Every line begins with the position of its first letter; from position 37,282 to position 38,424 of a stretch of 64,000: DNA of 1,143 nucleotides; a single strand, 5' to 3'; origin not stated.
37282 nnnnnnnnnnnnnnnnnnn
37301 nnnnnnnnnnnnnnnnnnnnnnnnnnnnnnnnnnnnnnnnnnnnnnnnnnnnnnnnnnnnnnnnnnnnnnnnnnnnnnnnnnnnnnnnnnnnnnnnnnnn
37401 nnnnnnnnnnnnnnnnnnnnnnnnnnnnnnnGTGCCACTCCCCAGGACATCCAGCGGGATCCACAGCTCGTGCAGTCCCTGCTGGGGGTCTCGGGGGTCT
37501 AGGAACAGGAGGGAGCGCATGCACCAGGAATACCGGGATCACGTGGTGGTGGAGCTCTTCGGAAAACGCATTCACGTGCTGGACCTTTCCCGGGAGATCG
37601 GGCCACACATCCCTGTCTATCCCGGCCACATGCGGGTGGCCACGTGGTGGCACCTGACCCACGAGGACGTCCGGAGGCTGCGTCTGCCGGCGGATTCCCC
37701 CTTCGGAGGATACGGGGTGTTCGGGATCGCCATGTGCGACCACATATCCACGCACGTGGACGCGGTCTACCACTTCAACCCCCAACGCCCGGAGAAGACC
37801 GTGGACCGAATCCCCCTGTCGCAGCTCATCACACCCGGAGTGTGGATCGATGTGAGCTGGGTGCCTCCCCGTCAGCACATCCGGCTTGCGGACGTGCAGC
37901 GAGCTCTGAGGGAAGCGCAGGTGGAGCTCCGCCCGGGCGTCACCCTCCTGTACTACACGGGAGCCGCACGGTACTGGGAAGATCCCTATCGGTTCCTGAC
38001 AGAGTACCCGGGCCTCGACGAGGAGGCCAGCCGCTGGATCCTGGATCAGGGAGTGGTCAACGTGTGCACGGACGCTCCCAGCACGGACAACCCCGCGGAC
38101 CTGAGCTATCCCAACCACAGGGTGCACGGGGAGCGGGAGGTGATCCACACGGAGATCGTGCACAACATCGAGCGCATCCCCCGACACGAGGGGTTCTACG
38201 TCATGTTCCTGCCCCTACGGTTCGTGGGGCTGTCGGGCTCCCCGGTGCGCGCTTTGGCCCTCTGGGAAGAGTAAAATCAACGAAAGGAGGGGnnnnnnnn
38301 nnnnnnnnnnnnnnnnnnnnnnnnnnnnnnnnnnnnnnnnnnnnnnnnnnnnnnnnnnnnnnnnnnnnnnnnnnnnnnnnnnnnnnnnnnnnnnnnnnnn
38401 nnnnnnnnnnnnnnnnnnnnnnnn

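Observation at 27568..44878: Candidate uncharacterised N-heterocycle/aromatic catabolic supercluster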

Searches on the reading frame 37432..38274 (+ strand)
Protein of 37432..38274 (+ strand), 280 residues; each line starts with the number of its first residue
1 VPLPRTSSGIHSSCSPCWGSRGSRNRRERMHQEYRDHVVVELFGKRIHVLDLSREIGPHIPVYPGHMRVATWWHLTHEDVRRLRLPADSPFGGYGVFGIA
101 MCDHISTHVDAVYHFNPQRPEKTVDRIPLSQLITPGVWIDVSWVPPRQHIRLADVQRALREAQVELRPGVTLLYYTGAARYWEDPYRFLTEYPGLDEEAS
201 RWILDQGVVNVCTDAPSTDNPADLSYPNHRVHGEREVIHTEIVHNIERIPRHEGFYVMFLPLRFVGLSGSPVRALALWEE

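Call 7: search_protein_families(library=pfam, proteins=[window:37432-38274:+])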
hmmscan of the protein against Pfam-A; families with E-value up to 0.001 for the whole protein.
window:37432-38274:+ (280 aa): 1 family
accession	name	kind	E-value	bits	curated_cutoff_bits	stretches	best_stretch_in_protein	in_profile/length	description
PF04199.19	Cyclase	-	2e-31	109.6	23.1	1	51-219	2-141/142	Putative cyclase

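Call 8: search_protein_families(library=ncbifam, proteins=[window:37432-38274:+], max_evalue=0.00001)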
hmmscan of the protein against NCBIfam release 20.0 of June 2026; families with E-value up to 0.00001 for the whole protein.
window:37432-38274:+ (280 aa): 1 family
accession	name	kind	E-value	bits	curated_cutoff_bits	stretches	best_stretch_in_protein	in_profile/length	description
TIGR03035.1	trp_arylform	equivalog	8.5e-11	42.2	223.05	1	49-275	2-202/206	arylformamidase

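Call 12: search_solved_structures(query=window:37432-38274:+, max_evalue=0.001)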
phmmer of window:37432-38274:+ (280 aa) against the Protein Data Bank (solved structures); distinct sequences matched with E-value up to 0.001: 9.
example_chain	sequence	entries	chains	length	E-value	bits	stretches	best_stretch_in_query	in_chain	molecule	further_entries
5nmp_A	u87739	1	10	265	4.2e-10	42.3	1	46-278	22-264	Isatin hydrolase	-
8hmo_A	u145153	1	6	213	6.5e-08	35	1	99-277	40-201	Metal-dependent hydrolase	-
8f9x_A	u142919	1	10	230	4.9e-07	32.2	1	93-277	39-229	Cyclase family protein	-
1r61_A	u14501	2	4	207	5.9e-07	31.9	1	99-276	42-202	metal-dependent hydrolase | Hydrolase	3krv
4cog_A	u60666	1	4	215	9.5e-06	27.9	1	50-275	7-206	KYNURENINE FORMAMIDASE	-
4j0n_A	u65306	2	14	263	3.6e-05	26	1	42-277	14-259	Isatin hydrolase B | Putative uncharacterized protein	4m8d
4co9_A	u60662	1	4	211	0.00052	22.2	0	90-275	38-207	KYNURENINE FORMAMIDASE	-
4cz1_A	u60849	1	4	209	0.00057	22.1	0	90-275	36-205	KYNURENINE FORMAMIDASE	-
2b0a_A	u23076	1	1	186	0.00085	21.5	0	171-278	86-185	Hypothetical protein MJ0783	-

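Call 15: find_homologous_proteins(query=window:37432-38274:+, max_evalue=1e-20)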
Query window:37432-38274:+ (280 aa): 412 proteins with E <= 1e-20 among 1591 candidates; the best 120 are listed.
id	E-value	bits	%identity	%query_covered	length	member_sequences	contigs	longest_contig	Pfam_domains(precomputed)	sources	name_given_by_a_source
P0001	3.6e-162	556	93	89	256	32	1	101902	PF04199.20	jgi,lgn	jgi:kynurenine formamidase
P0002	2.3e-145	501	85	88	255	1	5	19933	PF04199.20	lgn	-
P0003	2.4e-128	445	76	88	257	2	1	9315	PF04199.20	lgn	-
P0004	5.1e-124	431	74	87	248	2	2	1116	PF04199.20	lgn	-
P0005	8.5e-123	427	71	88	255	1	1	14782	PF04199.20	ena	-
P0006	9.6e-117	407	71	86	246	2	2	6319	PF04199.20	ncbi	-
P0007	1.6e-115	403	69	90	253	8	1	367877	PF04199.20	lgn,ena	-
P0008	2.0e-115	403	69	88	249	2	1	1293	PF04199.20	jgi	jgi:kynurenine formamidase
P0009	2.7e-115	402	71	86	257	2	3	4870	PF04199.20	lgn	-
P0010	1.5e-114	400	69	89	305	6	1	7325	PF04199.20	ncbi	-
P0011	2.0e-114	400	69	89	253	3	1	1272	PF04199.20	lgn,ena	-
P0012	2.3e-114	399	70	88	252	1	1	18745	PF04199.20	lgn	-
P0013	1.9e-113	396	68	89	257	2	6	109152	PF04199.20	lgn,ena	-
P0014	3.3e-112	392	67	89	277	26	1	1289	PF04199.20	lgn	-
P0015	4.4e-112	392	68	87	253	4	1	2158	PF04199.20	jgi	jgi:kynurenine formamidase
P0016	5.6e-112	392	68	87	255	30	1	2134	PF04199.20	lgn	-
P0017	4.5e-111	389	67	88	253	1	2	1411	PF04199.20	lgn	-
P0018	9.5e-111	388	66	88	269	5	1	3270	PF04199.20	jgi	jgi:kynurenine formamidase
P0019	1.1e-110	387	65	88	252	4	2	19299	PF04199.20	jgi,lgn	-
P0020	1.2e-110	387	65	89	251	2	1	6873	PF04199.20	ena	-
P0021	2.6e-110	386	66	88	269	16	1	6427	PF04199.20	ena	-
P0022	2.6e-110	386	67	85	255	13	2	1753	PF04199.20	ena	-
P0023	7.5e-110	385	69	86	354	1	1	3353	PF04199.20,PF00005.34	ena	-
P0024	6.0e-109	382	66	89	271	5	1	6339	PF04199.20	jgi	-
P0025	1.0e-108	381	67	89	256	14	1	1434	PF04199.20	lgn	-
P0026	3.0e-108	379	68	88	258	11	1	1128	PF04199.20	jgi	jgi:kynurenine formamidase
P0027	2.8e-107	376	63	92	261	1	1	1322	PF04199.20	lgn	-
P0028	4.3e-107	376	65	88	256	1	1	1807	PF04199.20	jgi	jgi:kynurenine formamidase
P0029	6.0e-107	375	63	90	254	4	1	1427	PF04199.20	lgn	-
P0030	6.2e-107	375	67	86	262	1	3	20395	PF04199.20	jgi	jgi:kynurenine formamidase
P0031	9.9e-107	374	64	86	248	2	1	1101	PF04199.20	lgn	-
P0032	1.0e-106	374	65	89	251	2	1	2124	PF04199.20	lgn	-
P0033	1.1e-106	374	64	89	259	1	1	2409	PF04199.20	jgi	jgi:kynurenine formamidase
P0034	1.9e-106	373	65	88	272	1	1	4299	PF04199.20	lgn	-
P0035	2.7e-106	373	62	88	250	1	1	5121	PF04199.20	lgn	-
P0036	3.2e-106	373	63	88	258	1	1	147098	PF04199.20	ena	-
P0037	3.7e-106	373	66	86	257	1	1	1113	PF04199.20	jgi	jgi:kynurenine formamidase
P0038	4.4e-106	372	65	85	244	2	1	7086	PF04199.20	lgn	-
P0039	5.3e-106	372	65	88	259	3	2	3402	PF04199.20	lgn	-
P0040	6.4e-106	372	65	88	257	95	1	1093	PF04199.20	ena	-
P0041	6.8e-106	372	66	88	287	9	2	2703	PF04199.20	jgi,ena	jgi:kynurenine formamidase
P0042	8.3e-106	371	66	88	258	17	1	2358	PF04199.20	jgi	jgi:kynurenine formamidase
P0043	8.7e-106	371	66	88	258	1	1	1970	PF04199.20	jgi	jgi:kynurenine formamidase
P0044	1.1e-105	371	64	88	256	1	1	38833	PF04199.20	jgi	jgi:kynurenine formamidase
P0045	1.2e-105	371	62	88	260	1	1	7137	PF04199.20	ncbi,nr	ncbi:MAG: cyclase family protein [Chloroflexi bacterium]|nr:cyclase family protein [Chloroflexota ba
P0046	1.3e-105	371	65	88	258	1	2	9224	PF04199.20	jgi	jgi:kynurenine formamidase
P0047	1.5e-105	371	64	88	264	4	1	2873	PF04199.20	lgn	-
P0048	1.6e-105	370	64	88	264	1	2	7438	PF04199.20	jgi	jgi:kynurenine formamidase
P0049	1.8e-105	370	64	88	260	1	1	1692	PF04199.20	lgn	-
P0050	2.3e-105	370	64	91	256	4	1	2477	PF04199.20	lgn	-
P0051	2.6e-105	370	64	88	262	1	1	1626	PF04199.20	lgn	-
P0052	2.9e-105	370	64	88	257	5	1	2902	PF04199.20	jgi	jgi:kynurenine formamidase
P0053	2.9e-105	370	65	88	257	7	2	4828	PF04199.20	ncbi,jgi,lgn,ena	-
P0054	3.5e-105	369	64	88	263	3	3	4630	PF04199.20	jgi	jgi:kynurenine formamidase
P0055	3.9e-105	369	64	88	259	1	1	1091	PF04199.20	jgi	jgi:kynurenine formamidase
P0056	5.5e-105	369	66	88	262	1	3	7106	PF04199.20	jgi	jgi:kynurenine formamidase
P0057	6.3e-105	368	64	89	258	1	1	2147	PF04199.20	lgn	-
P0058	6.9e-105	368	64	86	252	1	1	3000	PF04199.20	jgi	jgi:kynurenine formamidase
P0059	2.3e-104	367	64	88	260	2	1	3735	PF04199.20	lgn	-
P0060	2.8e-104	366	61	89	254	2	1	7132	PF04199.20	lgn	-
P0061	3.2e-104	366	62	88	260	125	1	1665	PF04199.20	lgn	-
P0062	4.3e-104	366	63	88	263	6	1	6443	PF04199.20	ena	-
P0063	5.1e-104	365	59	90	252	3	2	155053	PF04199.20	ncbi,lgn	ncbi:MAG: cyclase family protein [Bacillota bacterium]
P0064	5.4e-104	365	63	88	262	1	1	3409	PF04199.20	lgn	-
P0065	5.5e-104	365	66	89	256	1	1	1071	PF04199.20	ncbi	-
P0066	7.0e-104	365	64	88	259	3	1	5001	PF04199.20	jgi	jgi:kynurenine formamidase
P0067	8.0e-104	365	66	88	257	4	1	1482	PF04199.20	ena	-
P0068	8.9e-104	365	62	88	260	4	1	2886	PF04199.20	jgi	jgi:kynurenine formamidase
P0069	1.1e-103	364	64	88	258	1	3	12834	PF04199.20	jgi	jgi:kynurenine formamidase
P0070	1.3e-103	364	62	88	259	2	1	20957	PF04199.20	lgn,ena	-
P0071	1.4e-103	364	60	88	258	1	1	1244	PF04199.20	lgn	-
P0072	1.5e-103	364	64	88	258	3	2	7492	PF04199.20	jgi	jgi:kynurenine formamidase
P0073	1.7e-103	364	63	88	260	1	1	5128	PF04199.20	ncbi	-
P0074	2.5e-103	363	61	88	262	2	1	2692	PF04199.20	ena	-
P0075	2.6e-103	363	64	88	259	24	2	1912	PF04199.20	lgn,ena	-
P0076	2.9e-103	363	65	89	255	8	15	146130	PF04199.20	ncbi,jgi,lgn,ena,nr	ncbi:MAG TPA: cyclase family protein [Candidatus Dormibacteraeota bacterium]|nr:cyclase family prote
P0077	4.4e-103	362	59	95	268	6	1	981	PF04199.20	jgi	jgi:kynurenine formamidase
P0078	4.9e-103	362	62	88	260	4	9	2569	PF04199.20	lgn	-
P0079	5.0e-103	362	60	89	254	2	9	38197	PF04199.20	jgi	jgi:kynurenine formamidase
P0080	7.4e-103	362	61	88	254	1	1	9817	PF04199.20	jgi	jgi:kynurenine formamidase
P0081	1.1e-102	361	63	88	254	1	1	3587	PF04199.20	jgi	jgi:kynurenine formamidase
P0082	1.3e-102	361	62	88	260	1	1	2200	PF04199.20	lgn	-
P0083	1.5e-102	361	64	88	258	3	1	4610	PF04199.20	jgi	jgi:kynurenine formamidase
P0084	1.6e-102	361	62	88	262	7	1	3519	PF04199.20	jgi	jgi:kynurenine formamidase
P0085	1.7e-102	361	62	88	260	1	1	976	PF04199.20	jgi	jgi:kynurenine formamidase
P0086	2.0e-102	360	60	88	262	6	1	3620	PF04199.20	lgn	-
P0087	2.1e-102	360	61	92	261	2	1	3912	PF04199.20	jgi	jgi:kynurenine formamidase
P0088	2.1e-102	360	59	91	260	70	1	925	PF04199.20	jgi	jgi:kynurenine formamidase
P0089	2.2e-102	360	62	88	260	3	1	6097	PF04199.20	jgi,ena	-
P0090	2.3e-102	360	62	88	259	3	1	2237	PF04199.20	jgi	jgi:kynurenine formamidase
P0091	2.7e-102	360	62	88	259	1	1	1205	PF04199.20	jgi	jgi:kynurenine formamidase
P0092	2.9e-102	360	64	88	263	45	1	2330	PF04199.20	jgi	jgi:kynurenine formamidase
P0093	3.1e-102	360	62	88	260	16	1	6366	PF04199.20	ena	-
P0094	3.3e-102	360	59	89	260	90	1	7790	PF04199.20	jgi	jgi:kynurenine formamidase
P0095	3.8e-102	359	62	86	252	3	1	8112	PF04199.20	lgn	-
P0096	4.0e-102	359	64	88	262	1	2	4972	PF04199.20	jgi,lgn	jgi:kynurenine formamidase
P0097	4.9e-102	359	61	92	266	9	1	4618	PF04199.20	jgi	jgi:kynurenine formamidase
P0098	4.9e-102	359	60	89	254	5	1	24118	PF04199.20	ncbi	ncbi:MAG: cyclase family protein [Eubacteriales bacterium]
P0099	6.4e-102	359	63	88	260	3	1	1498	PF04199.20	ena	-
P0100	7.0e-102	358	62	88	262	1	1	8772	PF04199.20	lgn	-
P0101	7.0e-102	358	63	88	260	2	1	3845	PF04199.20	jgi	jgi:kynurenine formamidase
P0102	8.0e-102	358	66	89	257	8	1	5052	PF04199.20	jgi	jgi:kynurenine formamidase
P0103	9.0e-102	358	65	88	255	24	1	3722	PF04199.20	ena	-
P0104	9.7e-102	358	62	89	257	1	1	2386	PF04199.20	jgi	jgi:kynurenine formamidase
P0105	1.0e-101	358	62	88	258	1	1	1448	PF04199.20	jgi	jgi:kynurenine formamidase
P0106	1.1e-101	358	59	89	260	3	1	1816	PF04199.20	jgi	-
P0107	1.3e-101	358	60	88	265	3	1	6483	PF04199.20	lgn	-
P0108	1.4e-101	357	60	88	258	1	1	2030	PF04199.20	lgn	-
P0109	1.6e-101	357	59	89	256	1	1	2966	PF04199.20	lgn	-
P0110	1.6e-101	357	64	89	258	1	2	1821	PF04199.20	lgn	-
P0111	1.6e-101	357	63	88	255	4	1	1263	PF04199.20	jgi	jgi:kynurenine formamidase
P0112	1.6e-101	357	61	89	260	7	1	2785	PF04199.20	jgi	jgi:kynurenine formamidase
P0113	1.8e-101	357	63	88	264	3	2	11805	PF04199.20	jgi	jgi:kynurenine formamidase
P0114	2.4e-101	357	63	89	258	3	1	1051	PF04199.20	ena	-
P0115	2.8e-101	356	60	89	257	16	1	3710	PF04199.20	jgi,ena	jgi:kynurenine formamidase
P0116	2.9e-101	356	64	89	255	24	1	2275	PF04199.20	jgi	jgi:kynurenine formamidase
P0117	3.1e-101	356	65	89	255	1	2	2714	PF04199.20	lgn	-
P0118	3.8e-101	356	60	88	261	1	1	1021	PF04199.20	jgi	jgi:kynurenine formamidase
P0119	3.8e-101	356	63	88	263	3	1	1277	PF04199.20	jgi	jgi:kynurenine formamidase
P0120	4.3e-101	356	64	88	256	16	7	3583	PF04199.20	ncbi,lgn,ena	-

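Call 16: find_encoding_contigs(protein=P0001, flank=10000, max_places=2)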
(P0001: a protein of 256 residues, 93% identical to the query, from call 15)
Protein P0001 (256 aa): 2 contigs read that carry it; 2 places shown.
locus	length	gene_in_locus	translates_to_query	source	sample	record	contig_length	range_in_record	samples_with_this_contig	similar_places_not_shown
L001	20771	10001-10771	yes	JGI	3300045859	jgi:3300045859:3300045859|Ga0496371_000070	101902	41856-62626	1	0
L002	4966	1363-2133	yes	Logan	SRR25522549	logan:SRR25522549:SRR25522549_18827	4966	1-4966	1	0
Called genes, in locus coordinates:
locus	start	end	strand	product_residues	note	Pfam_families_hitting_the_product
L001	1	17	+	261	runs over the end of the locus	PF09339:HTH_IclR, PF12802:MarR_2 (weak), PF01614:IclR_C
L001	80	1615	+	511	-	PF00171:Aldedh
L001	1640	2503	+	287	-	PF00941:FAD_binding_5, PF03450:CO_deh_flav_C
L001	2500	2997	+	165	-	PF00111:Fer2, PF01799:Fer2_2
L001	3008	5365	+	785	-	PF01315:Ald_Xan_dh_C, PF02738:MoCoBD_1, PF20256:MoCoBD_2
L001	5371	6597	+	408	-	PF13433:Peripla_BP_5, PF13458:Peripla_BP_6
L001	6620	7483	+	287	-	PF02653:BPD_transp_2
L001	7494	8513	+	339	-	PF02653:BPD_transp_2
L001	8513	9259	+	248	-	PF13304:AAA_21 (faint), PF00005:ABC_tran, PF12399:BCA_ABC_TP_C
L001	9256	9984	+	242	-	PF02463:SMC_N (faint), PF00005:ABC_tran, PF13304:AAA_21 (faint)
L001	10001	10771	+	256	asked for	PF04199:Cyclase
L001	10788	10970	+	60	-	PF01361:Tautomerase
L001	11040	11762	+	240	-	PF00106:adh_short, PF08659:KR, PF13561:adh_short_C2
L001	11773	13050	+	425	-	PF00815:Histidinol_dh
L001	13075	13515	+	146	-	PF00903:Glyoxalase, PF13669:Glyoxalase_4, PF18029:Glyoxalase_6 (weak), PF22677:Ble-like_N (weak)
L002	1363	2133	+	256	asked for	PF04199:Cyclase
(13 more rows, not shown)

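Call 17: find_encoding_contigs(protein=P0007, flank=10000, max_places=2)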
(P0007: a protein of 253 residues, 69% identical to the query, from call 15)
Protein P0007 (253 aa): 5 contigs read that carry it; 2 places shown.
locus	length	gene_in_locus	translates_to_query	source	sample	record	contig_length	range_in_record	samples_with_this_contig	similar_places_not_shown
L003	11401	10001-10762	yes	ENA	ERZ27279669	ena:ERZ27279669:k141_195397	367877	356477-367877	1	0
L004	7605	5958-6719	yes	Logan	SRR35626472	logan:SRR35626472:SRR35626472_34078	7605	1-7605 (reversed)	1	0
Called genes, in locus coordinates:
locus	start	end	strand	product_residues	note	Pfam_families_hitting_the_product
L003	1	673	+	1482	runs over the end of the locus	PF00310:GATase_2, PF04898:Glu_syn_central, PF01645:Glu_synthase, PF01493:GXGXG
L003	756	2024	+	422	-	PF13433:Peripla_BP_5, PF13458:Peripla_BP_6, PF01094:ANF_receptor (weak)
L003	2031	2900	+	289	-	PF02653:BPD_transp_2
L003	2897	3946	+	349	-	PF02653:BPD_transp_2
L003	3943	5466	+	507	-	PF02463:SMC_N (faint), PF13191:AAA_16 (faint), PF13476:AAA_23 (weak), PF25199:nSTAND_NTPase5 (faint), PF00005:ABC_tran, PF13304:AAA_21 (weak), PF12399:BCA_ABC_TP_C (weak), PF00005:ABC_tran, +2 more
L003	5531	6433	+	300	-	-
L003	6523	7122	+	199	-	PF03793:PASTA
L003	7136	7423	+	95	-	PF08712:Nfu_N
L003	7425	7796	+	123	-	PF06262:Zincin_1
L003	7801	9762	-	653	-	PF00989:PAS (weak), PF01590:GAF, PF13185:GAF_2, PF01590:GAF (weak), PF13185:GAF_2, PF13492:GAF_3, PF13487:HD_5, PF01966:HD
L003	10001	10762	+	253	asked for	PF04199:Cyclase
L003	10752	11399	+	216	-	?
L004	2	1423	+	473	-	?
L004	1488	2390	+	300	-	-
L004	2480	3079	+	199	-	PF03793:PASTA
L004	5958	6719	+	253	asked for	PF04199:Cyclase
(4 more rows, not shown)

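Call 19: find_related_loci(query=A1, collection=genome_contigs, flank=10000)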
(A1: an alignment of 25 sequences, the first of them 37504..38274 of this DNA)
Query A1 (256 aa) in genome_contigs; peptide patterns used: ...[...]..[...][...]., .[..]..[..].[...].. (x = any residue, [..] = any of these).
600 stretches matched a pattern (row limit reached: there are more); 549 encode a relative of the query (tblastn E <= 1e-3); the best 80 are kept; 76 distinct loci.
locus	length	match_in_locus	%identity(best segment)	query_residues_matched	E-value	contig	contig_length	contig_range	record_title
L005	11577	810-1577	95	1-256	3e-164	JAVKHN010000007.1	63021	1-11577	MAG: Candidatus Sysuimicrobium calidum isolate HHBFW-2_201803_bins_120 HHBFW-2_201803_bins_120_scaffold_7, whole genome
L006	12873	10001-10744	87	9-256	2e-148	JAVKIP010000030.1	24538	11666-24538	MAG: Candidatus Fervidifonticultor secundus isolate JZ-2_201808_bins_221 JZ-2_201808_bins_221_scaffold_30, whole genome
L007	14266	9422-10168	70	8-256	1e-115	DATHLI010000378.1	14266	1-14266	MAG TPA_asm: bacterium isolate SMAG_U12602 k141_1612454, whole genome shotgun sequence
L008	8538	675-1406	70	13-256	2e-114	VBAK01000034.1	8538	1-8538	MAG: Bacillati bacterium ANGP1 isolate NP_3 14_0903_12_20cm_scaffold_5964, whole genome shotgun sequence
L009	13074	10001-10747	65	6-256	7e-114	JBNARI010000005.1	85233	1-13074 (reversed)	MAG: Bacillota bacterium isolate Kamch4316-2DMB-11 bin14_IDBA_re-assembly_contigs.fa-5, whole genome shotgun sequence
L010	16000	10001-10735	67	10-256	8e-110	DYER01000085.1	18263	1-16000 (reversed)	MAG TPA_asm: Ammonifex sp. isolate Tomsk_66_11 Tomsk_k141_69197, whole genome shotgun sequence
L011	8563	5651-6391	65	9-255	9e-106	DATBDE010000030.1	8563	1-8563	MAG TPA_asm: Solirubrobacteraceae bacterium isolate SMAG_U5803 k141_1664645, whole genome shotgun sequence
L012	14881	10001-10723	60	14-256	2e-105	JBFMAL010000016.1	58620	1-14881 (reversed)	MAG: Bacillota bacterium isolate MAG137 MAG137_16, whole genome shotgun sequence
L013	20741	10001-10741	64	9-255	2e-104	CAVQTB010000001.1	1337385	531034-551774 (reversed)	MAG: uncultured Actinomycetes bacterium isolate MFD10007.bin.2.114 genome assembly, contig: contig_14671, whole genome s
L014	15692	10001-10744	60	8-256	5e-104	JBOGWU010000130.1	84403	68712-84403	MAG: Actinomycetota bacterium isolate SC-S_metawrap_bin.150 k127_892309, whole genome shotgun sequence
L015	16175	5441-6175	66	10-255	1e-103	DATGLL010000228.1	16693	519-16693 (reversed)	MAG TPA_asm: Candidatus Dormiibacterota bacterium isolate SMAG_U9885 k141_29376, whole genome shotgun sequence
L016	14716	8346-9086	65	8-255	8e-104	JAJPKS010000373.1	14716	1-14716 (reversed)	MAG: Bacillota bacterium isolate Centralia_MAG_97 k107_5774241, whole genome shotgun sequence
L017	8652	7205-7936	65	10-254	1e-102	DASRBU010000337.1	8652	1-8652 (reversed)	MAG TPA_asm: Candidatus Dormiibacterota bacterium isolate SMAG_U9935 k141_734114, whole genome shotgun sequence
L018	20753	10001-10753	63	4-256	5e-108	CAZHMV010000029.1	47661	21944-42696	MAG TPA_asm: uncultured Anaerolineales bacterium isolate binchicken_co172_219 genome assembly, contig: NODE_442_length_4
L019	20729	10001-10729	62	12-254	5e-102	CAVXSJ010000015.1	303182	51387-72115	MAG: uncultured Solirubrobacteraceae bacterium isolate MFD04212.bin.2.26 genome assembly, contig: contig_5460, whole gen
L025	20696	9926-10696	59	1-255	3e-100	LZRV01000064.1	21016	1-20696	MAG: Paenibacillaceae bacterium ZCTH02-B3 BIN03_NODE24721016493, whole genome shotgun sequence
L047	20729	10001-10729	57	15-256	9e-92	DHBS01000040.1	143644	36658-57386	MAG TPA_asm: Syntrophomonas sp. UBA4922 UBA4922_contig_5112, whole genome shotgun sequence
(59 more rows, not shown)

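Call 21: find_encoding_contigs(protein=P0013, flank=10000, max_places=1)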
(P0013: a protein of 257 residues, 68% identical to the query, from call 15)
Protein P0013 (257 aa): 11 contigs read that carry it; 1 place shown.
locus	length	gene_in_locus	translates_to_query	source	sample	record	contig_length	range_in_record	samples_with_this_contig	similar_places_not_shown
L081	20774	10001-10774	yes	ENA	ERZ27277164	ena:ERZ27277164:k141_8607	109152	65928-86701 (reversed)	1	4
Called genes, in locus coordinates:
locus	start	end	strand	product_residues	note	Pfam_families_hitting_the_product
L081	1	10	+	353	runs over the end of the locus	PF13379:NMT1_2, PF09084:NMT1, PF12974:Phosphonate-bd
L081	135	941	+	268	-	PF00005:ABC_tran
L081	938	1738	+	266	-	PF00528:BPD_transp_1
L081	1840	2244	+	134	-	PF01042:Ribonuc_L-PSP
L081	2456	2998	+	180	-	PF00106:adh_short, PF13561:adh_short_C2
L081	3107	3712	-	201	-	PF01983:CofC, PF12804:NTP_transf_3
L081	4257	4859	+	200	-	PF07681:DoxX (faint)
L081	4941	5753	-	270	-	-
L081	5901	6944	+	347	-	PF13379:NMT1_2, PF12974:Phosphonate-bd (weak), PF09084:NMT1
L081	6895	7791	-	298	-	PF00528:BPD_transp_1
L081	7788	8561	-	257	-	PF00005:ABC_tran, PF13304:AAA_21 (faint)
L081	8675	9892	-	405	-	PF01494:FAD_binding_3 (faint), PF22607:FAD_binding-like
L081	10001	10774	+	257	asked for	PF04199:Cyclase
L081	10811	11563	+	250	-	PF00881:Nitroreductase, PF14512:TM1586_NiRdase (faint)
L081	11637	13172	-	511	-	PF20695:UbiD_N, PF01977:UbiD, PF20696:UbiD_C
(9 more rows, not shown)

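Call 22: find_encoding_contigs(protein=P0036, flank=10000, max_places=1)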
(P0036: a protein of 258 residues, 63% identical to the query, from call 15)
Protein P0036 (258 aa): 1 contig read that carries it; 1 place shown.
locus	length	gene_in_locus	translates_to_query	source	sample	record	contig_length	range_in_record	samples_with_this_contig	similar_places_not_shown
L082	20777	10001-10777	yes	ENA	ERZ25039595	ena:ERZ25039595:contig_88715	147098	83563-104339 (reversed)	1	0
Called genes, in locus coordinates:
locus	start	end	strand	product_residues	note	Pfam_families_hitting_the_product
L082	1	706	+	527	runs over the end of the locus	PF00005:ABC_tran, PF13304:AAA_21 (faint), PF00005:ABC_tran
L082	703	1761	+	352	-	PF02653:BPD_transp_2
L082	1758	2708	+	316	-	PF02653:BPD_transp_2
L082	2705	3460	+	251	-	PF00106:adh_short, PF23441:SDR (weak), PF08659:KR, PF13561:adh_short_C2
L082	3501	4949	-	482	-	PF01979:Amidohydro_1, PF07969:Amidohydro_3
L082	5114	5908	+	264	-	PF00857:Isochorismatase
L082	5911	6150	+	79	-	-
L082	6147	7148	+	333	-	PF04909:Amidohydro_2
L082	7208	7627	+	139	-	-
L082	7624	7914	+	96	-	PF00857:Isochorismatase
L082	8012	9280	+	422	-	PF01590:GAF, PF13185:GAF_2, PF13492:GAF_3, PF14689:SPOB_a (weak), PF02518:HATPase_c, PF14501:HATPase_c_5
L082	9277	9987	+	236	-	PF00072:Response_reg, PF20714:HTH_64 (weak)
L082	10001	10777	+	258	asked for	PF04199:Cyclase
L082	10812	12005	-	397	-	PF01494:FAD_binding_3, PF22607:FAD_binding-like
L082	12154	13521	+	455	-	PF01979:Amidohydro_1, PF12890:DHOase (weak), PF07969:Amidohydro_3 (weak)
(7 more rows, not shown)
